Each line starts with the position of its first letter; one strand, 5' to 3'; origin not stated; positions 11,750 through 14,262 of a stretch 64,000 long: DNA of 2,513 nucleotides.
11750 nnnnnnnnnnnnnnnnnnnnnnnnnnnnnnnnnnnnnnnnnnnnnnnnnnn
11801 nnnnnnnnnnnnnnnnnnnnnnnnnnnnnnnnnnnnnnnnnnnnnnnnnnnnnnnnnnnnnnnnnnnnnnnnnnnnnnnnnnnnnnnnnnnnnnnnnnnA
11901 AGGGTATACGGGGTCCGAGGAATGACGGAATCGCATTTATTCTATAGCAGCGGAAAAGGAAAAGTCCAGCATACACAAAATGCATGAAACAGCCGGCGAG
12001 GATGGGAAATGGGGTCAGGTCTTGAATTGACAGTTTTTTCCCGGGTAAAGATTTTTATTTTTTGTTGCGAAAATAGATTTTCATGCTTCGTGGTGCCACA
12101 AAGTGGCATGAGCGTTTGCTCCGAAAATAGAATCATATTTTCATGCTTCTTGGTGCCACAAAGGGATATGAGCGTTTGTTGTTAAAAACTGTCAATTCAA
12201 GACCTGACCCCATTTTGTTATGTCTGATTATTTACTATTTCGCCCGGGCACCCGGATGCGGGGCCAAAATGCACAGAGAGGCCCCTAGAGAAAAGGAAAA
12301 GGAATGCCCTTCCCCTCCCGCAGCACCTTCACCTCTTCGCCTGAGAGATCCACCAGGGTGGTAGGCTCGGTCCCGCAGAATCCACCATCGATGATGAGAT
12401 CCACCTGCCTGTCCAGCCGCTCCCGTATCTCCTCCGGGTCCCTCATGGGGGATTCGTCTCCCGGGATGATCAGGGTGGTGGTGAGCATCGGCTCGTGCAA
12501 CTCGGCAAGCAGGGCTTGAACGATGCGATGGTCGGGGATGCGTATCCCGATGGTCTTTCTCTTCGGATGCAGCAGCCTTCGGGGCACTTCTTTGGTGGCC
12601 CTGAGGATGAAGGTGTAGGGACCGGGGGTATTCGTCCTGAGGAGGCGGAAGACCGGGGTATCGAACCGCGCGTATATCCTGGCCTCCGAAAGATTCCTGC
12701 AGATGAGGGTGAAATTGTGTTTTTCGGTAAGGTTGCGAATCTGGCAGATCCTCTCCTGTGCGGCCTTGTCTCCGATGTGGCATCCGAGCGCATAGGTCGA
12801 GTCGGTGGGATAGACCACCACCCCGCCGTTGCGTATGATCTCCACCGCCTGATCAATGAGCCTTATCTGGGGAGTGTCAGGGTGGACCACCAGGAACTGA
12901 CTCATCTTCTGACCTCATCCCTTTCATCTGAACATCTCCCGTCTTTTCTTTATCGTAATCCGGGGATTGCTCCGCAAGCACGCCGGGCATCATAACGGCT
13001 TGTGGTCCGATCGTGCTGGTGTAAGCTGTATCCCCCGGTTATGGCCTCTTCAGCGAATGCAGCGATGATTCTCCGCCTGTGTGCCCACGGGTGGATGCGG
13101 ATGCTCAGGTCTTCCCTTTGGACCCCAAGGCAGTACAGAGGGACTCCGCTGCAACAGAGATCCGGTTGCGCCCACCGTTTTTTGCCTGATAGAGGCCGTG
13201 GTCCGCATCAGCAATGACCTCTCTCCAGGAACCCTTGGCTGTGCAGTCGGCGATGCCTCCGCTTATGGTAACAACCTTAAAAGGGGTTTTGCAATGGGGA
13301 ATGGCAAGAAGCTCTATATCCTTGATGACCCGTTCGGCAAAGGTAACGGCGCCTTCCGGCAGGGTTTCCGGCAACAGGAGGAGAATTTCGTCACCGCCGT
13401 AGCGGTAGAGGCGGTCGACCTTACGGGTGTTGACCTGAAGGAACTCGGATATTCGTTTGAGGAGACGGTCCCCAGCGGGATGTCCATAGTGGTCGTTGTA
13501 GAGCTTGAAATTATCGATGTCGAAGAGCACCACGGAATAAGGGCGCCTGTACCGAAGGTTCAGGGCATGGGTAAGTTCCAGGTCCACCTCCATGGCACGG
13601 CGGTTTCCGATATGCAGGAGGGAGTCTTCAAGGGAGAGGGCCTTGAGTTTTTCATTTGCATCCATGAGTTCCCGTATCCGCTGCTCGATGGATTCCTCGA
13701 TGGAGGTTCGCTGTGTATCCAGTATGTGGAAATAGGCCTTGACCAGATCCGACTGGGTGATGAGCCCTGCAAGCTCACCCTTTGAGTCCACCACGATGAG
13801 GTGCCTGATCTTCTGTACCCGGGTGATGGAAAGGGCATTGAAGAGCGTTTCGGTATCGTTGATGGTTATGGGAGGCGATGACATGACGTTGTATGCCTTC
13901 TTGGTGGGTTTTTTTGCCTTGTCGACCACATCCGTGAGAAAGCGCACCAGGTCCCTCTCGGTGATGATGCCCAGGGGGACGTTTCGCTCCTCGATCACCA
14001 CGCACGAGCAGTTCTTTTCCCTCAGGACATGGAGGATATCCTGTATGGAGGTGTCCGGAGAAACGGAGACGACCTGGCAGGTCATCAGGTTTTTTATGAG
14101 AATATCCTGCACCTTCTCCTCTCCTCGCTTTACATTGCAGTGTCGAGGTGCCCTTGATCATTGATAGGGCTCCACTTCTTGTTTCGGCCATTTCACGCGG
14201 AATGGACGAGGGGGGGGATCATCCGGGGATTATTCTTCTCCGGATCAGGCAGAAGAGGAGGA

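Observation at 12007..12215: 209-bp MITE-like element with 32-bp perfect terminal inverted repeats and two internal hairpin-bearing tandem repeats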

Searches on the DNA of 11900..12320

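Call 46: search_rna_families(source=window, start=11900, end=12320, threshold=evalue, max_evalue=1)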
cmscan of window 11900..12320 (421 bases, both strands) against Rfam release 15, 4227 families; matches with E-value up to 1: 1.
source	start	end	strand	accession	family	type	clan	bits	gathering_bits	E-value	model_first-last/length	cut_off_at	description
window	12007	12215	+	RF04223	MIR2619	Gene; miRNA;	-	32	113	8.4e-06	1-202/202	no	MIR2619 microRNA precursor family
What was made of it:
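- On Described structured RNA family (Rfam 15): The only permissive hit is MIR2619 at 32 bits against 113 (call 46).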

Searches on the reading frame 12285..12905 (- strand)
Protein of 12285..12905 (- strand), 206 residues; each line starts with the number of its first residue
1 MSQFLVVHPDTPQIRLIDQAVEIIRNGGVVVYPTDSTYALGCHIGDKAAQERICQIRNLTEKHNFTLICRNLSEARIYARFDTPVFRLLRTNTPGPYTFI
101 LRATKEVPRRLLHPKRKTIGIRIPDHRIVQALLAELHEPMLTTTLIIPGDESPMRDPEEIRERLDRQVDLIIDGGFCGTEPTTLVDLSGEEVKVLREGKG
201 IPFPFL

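Call 10: search_protein_families(library=pfam, proteins=[window:12285-12905:-])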
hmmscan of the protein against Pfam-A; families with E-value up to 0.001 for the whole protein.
window:12285-12905:- (206 aa): 1 family
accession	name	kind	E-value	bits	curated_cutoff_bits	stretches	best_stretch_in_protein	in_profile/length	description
PF01300.24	Sua5_yciO_yrdC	-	2.5e-49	167.6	25.1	1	22-198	1-178/178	Telomere recombination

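Call 25: find_encoding_contigs(protein=window:12285-12905:-, flank=3000, max_places=6)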
Protein window:12285-12905:- (206 aa): 3 contigs read that carry it; 1 place shown.
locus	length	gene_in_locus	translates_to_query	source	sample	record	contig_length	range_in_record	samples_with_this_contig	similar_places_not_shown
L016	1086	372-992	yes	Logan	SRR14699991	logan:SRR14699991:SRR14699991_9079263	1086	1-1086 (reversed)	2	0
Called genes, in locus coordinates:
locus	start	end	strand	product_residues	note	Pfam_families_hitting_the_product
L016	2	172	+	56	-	?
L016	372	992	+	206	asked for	PF01300:Sua5_yciO_yrdC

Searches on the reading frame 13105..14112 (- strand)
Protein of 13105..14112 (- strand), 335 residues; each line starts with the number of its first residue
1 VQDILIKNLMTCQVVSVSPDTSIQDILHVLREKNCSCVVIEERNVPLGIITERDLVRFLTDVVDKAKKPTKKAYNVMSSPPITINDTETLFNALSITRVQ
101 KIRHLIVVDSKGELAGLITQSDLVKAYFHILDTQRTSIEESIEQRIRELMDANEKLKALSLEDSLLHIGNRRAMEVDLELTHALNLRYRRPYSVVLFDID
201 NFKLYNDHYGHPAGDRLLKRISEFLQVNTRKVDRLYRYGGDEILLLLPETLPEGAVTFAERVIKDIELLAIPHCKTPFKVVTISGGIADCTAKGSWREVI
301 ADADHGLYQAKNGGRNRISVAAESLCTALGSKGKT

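Call 10: search_protein_families(library=pfam, proteins=[window:13105-14112:-])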
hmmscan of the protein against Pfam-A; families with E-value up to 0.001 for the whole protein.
window:13105-14112:- (335 aa): 4 families
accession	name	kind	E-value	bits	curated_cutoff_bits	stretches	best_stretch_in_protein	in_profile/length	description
PF00990.26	GGDEF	-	9.5e-36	123.4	23.8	1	163-317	4-161/161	Diguanylate cyclase, GGDEF domain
PF00571.33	CBS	-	1.9e-28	99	24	2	6-59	1-55/57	CBS domain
PF17853.6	GGDEF_2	-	4.2e-05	24.2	24.5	1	179-266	10-84/116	GGDEF-like domain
PF22335.1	Cas10-Cmr2_palm2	-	0.00026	21.5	27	1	192-318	2-132/133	Cas10/Cmr2, second palm domain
